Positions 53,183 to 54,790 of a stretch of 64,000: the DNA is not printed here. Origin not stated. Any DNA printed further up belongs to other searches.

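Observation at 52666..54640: vapB-vapC-hsdS translationally coupled operon: an orphan Type I specificity subunit wired to a PIN toxin-antitoxin pair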

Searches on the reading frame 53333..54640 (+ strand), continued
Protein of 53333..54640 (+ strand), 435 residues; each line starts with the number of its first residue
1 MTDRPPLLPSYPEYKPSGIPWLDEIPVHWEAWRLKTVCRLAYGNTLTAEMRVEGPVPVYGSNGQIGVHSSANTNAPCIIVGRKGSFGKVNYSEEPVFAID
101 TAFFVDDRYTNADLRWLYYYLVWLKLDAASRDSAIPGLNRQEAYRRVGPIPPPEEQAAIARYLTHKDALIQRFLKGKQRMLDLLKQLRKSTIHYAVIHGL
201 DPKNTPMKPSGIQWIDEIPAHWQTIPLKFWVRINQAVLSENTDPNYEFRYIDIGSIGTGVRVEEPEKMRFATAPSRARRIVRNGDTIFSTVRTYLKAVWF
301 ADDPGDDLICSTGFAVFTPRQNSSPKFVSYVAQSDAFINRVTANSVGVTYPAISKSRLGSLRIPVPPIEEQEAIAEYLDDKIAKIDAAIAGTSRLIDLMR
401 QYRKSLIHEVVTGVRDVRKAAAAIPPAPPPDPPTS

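Call 19: find_related_loci(query=A1, collection=genome_contigs, flank=10000)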
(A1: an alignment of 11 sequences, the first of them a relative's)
Query A1 (435 aa) in genome_contigs; peptide patterns used: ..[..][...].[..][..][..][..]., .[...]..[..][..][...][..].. (x = any residue, [..] = any of these).
600 stretches matched a pattern (row limit reached: there are more); 573 encode a relative of the query (tblastn E <= 1e-3); the best 80 are kept; 80 distinct loci.
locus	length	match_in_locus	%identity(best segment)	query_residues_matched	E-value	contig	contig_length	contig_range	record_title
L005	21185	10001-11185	42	5-422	9e-97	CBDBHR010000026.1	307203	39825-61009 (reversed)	MAG: bacterium isolate 2d38f53d-f68d-4995-9e7e-b4655ca317ad genome assembly, contig: contig_26, whole genome shotgun seq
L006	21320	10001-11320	39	8-425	2e-94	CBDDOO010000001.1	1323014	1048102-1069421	MAG: Arenicellales bacterium isolate a29debac-1c8f-4757-9535-86e5a3768f11 genome assembly, contig: contig_1, whole genom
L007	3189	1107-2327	37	11-418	7e-83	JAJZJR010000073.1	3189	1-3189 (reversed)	MAG: Thermoplasmata archaeon isolate LSA5.bin55 NODE_43939_length_3189_cov_3.281189, whole genome shotgun sequence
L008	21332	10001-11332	47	15-425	2e-78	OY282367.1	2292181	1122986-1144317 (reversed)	MAG: uncultured Acidimicrobiales bacterium genome assembly, chromosome: 1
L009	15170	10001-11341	36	11-420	1e-72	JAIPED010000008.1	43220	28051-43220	MAG: Deltaproteobacteria bacterium isolate Tobar13.5m-G29 Tobar13-5m-C973, whole genome shotgun sequence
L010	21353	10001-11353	57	6-429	3e-72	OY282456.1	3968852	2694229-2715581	MAG: uncultured Dehalococcoidia bacterium genome assembly, chromosome: 1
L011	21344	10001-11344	53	8-425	6e-72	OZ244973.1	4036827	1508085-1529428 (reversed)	MAG: Terriglobia bacterium isolate 2202a82c-0bb4-4252-a2d5-8bb3d6ea53e1 genome assembly, chromosome: 1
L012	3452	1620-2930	33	7-422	3e-72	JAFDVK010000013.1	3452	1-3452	MAG: Acidobacteria bacterium isolate SZAS-14 CK_MAG-40__13__length-3452, whole genome shotgun sequence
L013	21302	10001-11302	36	8-418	2e-70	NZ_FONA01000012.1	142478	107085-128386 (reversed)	Thermophagus xiamenensis strain DSM 19012, whole genome shotgun sequence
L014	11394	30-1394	35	8-413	9e-69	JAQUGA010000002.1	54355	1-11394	MAG: Bacteroidales bacterium isolate STCSWMC_213 NODE_1090_length_54355_cov_5.019529_ST_CSWMC, whole genome shotgun sequ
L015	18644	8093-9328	56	8-425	1e-65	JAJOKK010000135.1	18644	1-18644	MAG: Candidatus Bipolaricaulota bacterium isolate MAG-1260 c_000000000009, whole genome shotgun sequence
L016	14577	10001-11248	37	15-417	4e-67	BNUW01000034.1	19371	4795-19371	Spirochaetia bacterium MS499-40 DNA, sequence034, whole genome shotgun sequence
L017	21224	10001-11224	52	7-419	4e-61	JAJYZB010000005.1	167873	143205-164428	MAG: bacterium isolate FK4.bin95 NODE_70_length_167873_cov_2.248280, whole genome shotgun sequence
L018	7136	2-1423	41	7-423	1e-60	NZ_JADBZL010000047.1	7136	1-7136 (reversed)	MAG: Phenylobacterium sp. isolate M63BS1SP3A60MG M63BS1_47, whole genome shotgun sequence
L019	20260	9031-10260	33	11-418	4e-60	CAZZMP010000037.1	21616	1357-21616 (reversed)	MAG TPA_asm: uncultured Geobacter sp. isolate SRP192927_co3_443 genome assembly, contig: NODE_4995_length_21616_cov_29.7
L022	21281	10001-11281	47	8-413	1e-56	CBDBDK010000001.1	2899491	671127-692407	MAG: uncultured Candidatus Binatia bacterium isolate 2c216906-a703-41c5-82d5-ef5894461506 genome assembly, contig: conti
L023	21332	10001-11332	46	3-421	1e-56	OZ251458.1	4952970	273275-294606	MAG: Candidatus Latescibacterota bacterium isolate 0d485872-e18d-4011-b7de-a34ce824adf8 genome assembly, chromosome: 1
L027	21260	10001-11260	48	13-418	9e-54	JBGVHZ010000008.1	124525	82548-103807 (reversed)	MAG: Faecousia sp. isolate fecal_MAG_331 fecal_MAG_331_contig_0008, whole genome shotgun sequence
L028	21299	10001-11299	37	11-422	6e-77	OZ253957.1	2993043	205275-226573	MAG: Balneola sp. isolate 658df991-1e51-4dac-97b8-33d81b5ae6e2 genome assembly, chromosome: 1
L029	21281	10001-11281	31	6-424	1e-52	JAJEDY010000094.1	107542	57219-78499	MAG: Candidatus Latescibacterota bacterium isolate p16x33bins.50 k141_69376, whole genome shotgun sequence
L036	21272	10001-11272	31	4-423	4e-50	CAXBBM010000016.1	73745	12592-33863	MAG TPA_asm: uncultured Polycyclovorans sp. isolate ERR2762111_concoct_9 genome assembly, contig: ERZ3422204.629, whole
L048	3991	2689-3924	28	8-418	5e-46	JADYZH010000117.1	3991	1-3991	MAG: Sulfuritalea sp. isolate SJ561 c_000000353837, whole genome shotgun sequence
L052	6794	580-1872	44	7-423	9e-45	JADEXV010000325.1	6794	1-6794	Nostocales cyanobacterium LEGE 12452 NODE_410_length_6794_cov_4.73046, whole genome shotgun sequence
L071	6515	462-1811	28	7-425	4e-41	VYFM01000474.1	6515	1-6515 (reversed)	MAG: Candidatus Poribacteria bacterium isolate SB0677_bin_25 NODE_3872_length_6515_cov_9.847214, whole genome shotgun se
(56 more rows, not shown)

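Call 23: find_homologous_proteins(query=L003:239-2260:+, max_evalue=1e-100)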
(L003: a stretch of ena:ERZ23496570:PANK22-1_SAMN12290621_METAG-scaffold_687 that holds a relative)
Query L003:239-2260:+ (673 aa): 8000 proteins with E <= 1e-100 among 8000 candidates; the best 120 are listed.
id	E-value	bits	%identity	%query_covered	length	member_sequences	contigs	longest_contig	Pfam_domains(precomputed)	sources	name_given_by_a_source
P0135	0.0e+0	1473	98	97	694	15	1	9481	PF02384.23,PF12161.15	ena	-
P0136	0.0e+0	1154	87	86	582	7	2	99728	PF02384.23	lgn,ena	-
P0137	0.0e+0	1109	73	97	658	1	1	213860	PF02384.23,PF12161.15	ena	-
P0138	0.0e+0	1108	73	97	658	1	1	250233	PF02384.23,PF12161.15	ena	-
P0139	0.0e+0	1107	73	97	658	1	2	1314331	PF02384.23,PF12161.15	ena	-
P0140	0.0e+0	1105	73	97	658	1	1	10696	PF02384.23,PF12161.15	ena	-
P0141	0.0e+0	1104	73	96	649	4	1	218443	PF02384.23,PF12161.15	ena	-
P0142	0.0e+0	1103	74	96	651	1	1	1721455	PF02384.23,PF12161.15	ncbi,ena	-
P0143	0.0e+0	1101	74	96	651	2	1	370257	PF02384.23,PF12161.15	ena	-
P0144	0.0e+0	1099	74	96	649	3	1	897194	PF02384.23,PF12161.15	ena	-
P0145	0.0e+0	1098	73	96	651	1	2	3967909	PF02384.23,PF12161.15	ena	-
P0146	0.0e+0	1098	72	97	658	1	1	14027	PF02384.23,PF12161.15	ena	-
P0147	0.0e+0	1096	73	96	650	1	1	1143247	PF02384.23,PF12161.15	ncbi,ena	-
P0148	0.0e+0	1096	73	96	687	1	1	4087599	PF02384.23,PF12161.15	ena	-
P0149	0.0e+0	1096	72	97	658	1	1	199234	PF02384.23,PF12161.15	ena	-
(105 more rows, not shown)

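Call 28: search_protein_families(library=pfam, proteins=[L006:9637-9984:+, L023:9669-10010:+, L027:9627-9992:+, L028:9564-9977:+, L036:9573-10010:+, L048:2300-2683:+, L009:9516-9926:+, L029:9565-9948:+, L052:98-511:+, L071:24-398:+], max_evalue=0.01)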
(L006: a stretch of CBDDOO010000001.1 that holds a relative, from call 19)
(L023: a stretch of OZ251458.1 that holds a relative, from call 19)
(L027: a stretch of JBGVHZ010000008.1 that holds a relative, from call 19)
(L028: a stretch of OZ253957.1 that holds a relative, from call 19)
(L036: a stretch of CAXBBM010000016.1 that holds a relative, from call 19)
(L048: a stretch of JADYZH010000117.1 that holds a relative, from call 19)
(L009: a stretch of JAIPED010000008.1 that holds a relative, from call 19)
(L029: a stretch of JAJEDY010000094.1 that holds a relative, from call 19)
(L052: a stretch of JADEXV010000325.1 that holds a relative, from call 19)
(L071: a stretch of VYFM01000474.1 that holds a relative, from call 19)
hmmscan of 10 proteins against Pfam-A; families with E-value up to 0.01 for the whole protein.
L006:9637-9984:+ (116 aa): 0 families

L023:9669-10010:+ (114 aa): 0 families

L027:9627-9992:+ (122 aa): 0 families

L028:9564-9977:+ (138 aa): 0 families

L036:9573-10010:+ (146 aa): 1 family
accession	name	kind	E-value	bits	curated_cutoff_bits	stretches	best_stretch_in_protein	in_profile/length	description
PF02661.23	Fic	-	1.6e-11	45.3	24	1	6-84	1-93/93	Fic/DOC family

L048:2300-2683:+ (128 aa): 1 family
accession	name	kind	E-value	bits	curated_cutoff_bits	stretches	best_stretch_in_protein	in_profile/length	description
PF01850.27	PIN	-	5.6e-16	59.7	23.6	1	6-114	2-117/120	PIN domain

L009:9516-9926:+ (137 aa): 1 family
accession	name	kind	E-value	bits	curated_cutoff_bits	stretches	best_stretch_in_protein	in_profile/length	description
PF13366.12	PDDEXK_3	-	2.1e-39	134.9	22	1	16-128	3-116/117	PD-(D/E)XK nuclease superfamily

L029:9565-9948:+ (128 aa): 1 family
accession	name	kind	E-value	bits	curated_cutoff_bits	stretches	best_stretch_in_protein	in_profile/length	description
PF01850.27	PIN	-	2.3e-10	41.6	23.6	1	4-122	2-118/120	PIN domain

L052:98-511:+ (138 aa): 0 families

L071:24-398:+ (125 aa): 0 families

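Call 45: search_solved_structures(query=window:53333-54640:+, max_evalue=0.001)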
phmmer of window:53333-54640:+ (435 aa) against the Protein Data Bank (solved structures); distinct sequences matched with E-value up to 0.001: 6.
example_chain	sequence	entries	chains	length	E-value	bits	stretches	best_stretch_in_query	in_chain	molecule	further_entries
3okg_A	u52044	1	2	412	9.7e-33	117.2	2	226-379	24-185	Restriction endonuclease S subunits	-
5ybb_D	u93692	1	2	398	1.1e-32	117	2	229-379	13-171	Restriction endonuclease S subunits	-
1yf2_A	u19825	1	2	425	3.1e-11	46.3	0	339-413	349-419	Type I restriction-modification enzyme, S subunit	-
2y7c_A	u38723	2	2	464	1.5e-08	37.5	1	315-413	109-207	TYPE-1 RESTRICTION ENZYME ECOKI SPECIFICITY PROTEIN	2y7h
7vru_C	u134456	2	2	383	5.9e-08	35.5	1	276-399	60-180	Site-specific DNA recognition subunit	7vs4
7eew_A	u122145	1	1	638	7.8e-08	35.1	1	33-165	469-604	Type I restriction-modification system methyltransferase subunit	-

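Call 49: find_related_loci(query=A3, collection=metagenome_contigs, flank=5000)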
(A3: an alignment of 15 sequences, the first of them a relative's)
Query A3 (132 aa) in metagenome_contigs; peptide patterns used: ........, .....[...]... (x = any residue, [..] = any of these).
472 stretches matched a pattern; 361 encode a relative of the query (tblastn E <= 1e-3); the best 80 are kept; 80 distinct loci.
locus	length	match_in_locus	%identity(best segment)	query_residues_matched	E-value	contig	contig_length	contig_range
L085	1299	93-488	69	1-130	9e-61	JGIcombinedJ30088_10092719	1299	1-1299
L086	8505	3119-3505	69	1-129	3e-56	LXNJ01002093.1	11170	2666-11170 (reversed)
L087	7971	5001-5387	68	1-129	1e-55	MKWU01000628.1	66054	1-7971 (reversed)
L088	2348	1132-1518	65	1-129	3e-55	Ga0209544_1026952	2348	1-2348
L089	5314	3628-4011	68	1-128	3e-54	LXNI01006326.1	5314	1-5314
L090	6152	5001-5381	67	1-127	9e-54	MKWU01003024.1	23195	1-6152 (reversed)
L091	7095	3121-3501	67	1-127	9e-54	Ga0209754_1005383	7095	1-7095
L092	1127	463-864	63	1-132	3e-56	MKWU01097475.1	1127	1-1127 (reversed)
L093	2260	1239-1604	66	1-122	2e-52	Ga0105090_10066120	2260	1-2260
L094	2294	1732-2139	63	1-132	5e-52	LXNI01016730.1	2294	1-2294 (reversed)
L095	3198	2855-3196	70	1-114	8e-52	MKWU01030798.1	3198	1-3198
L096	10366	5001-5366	65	1-122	3e-51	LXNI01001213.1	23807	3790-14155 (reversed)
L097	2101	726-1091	67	1-122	1e-51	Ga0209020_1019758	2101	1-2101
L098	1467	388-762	63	1-125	3e-51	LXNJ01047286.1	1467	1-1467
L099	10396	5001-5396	61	1-129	2e-49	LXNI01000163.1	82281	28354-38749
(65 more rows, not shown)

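Call 57: find_encoding_contigs(protein=P0008, flank=5000, max_places=3)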
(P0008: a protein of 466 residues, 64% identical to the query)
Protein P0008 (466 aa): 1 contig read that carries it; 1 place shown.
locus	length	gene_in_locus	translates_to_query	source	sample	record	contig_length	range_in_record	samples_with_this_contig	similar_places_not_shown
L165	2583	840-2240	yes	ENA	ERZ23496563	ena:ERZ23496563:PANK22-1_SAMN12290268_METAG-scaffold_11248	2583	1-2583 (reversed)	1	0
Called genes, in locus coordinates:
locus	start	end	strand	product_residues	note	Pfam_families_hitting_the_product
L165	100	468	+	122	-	-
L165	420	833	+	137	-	-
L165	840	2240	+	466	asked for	PF01420:Methylase_S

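Call 58: find_encoding_contigs(protein=P0007, flank=5000, max_places=3)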
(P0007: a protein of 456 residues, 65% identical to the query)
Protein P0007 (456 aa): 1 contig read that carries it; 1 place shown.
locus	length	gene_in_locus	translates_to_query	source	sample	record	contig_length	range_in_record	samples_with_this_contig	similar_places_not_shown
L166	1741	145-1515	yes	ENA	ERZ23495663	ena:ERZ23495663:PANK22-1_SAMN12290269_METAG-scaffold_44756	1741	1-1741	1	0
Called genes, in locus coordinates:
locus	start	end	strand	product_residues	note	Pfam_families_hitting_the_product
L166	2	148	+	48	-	?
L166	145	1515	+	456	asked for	PF01420:Methylase_S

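Call 60: search_protein_families(library=padloc, proteins=[window:53333-54640:+, L165:100-468:+, L165:420-833:+, L003:2864-3304:+], max_evalue=0.01)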
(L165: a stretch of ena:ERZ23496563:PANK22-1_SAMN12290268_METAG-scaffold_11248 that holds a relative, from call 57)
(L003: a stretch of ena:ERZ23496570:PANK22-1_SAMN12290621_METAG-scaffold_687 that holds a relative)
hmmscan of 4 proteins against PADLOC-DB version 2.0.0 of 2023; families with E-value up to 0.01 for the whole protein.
window:53333-54640:+ (435 aa): 129 families (the best 25 are shown)
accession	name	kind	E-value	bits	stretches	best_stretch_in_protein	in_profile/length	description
PDLC03072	Specificity_I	-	8e-91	303.3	1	8-422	3-444/448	Type I specificity subunit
PDLC03105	Specificity_I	-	1e-77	260.5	1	10-421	6-441/448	Type I specificity subunit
PDLC03090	Specificity_I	-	9.6e-59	197.7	3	275-413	77-214/434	Type I specificity subunit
PDLC03073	Specificity_I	-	1.8e-52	176.9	2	88-418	98-431/437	Type I specificity subunit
PDLC03174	Specificity_I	-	9.2e-52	174.4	2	146-419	169-439/468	Type I specificity subunit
PDLC03083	Specificity_I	-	5.6e-46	155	2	150-417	451-707/717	Type I specificity subunit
PDLC03061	Specificity_I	-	3.7e-40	136.1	1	29-187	3-163/360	Type I specificity subunit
PDLC03099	Specificity_I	-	4e-38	129.6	1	26-412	2-387/405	Type I specificity subunit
PDLC03162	Specificity_I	-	3.9e-36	122.8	1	78-424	78-425/431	Type I specificity subunit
PDLC03191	Specificity_I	-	5.2e-36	122.8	2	141-415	161-430/436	Type I specificity subunit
PDLC04137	mad5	-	4.9e-35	119.5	1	29-404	3-391/392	mads_5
PDLC03068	Specificity_I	-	7.5e-34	115.5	2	22-180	218-379/403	Type I specificity subunit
PDLC03115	Specificity_I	-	4.2e-33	112.6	2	25-196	4-174/462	Type I specificity subunit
PDLC03147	Specificity_I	-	2.9e-32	110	1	102-421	104-431/431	Type I specificity subunit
PDLC03087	Specificity_I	-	5.9e-30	102.5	2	217-413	10-208/418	Type I specificity subunit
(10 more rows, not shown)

L165:100-468:+ (122 aa): 4 families
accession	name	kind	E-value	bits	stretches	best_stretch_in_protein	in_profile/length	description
PDLC04574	PDC-M32A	-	1.8e-36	123.9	1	2-116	257-371/376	-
PDLC04575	PDC-M32A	-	7.8e-36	121.9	1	2-116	256-370/375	-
PDLC04576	PDC-M32A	-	6.1e-16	56.1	1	6-105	263-361/375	-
PDLC04577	PDC-M32A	-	2.5e-06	24.8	1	6-105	271-367/384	-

L165:420-833:+ (137 aa): 4 families
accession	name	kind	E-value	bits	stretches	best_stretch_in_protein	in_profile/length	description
PDLC04579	PDC-M32B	-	6.8e-47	157.1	1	16-136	1-121/123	-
PDLC04578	PDC-M32B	-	3.2e-38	129.1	1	16-136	1-127/131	-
PDLC04581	PDC-M32B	-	5e-28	95.3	1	51-136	1-86/91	-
PDLC04580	PDC-M32B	-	2.4e-12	45.1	1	16-135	10-131/132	-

L003:2864-3304:+ (146 aa): 4 families
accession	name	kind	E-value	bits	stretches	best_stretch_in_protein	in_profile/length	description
PDLC04686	PDC-M50A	-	4e-30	102.8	1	15-140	6-128/134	-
PDLC04685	PDC-M50A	-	3.3e-20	70.7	1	16-134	7-119/130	-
PDLC04687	PDC-M50A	-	9.3e-17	59.4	1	13-138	11-134/144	-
PDLC04684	PDC-M50A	-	2.9e-16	58.3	1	17-139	17-135/159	-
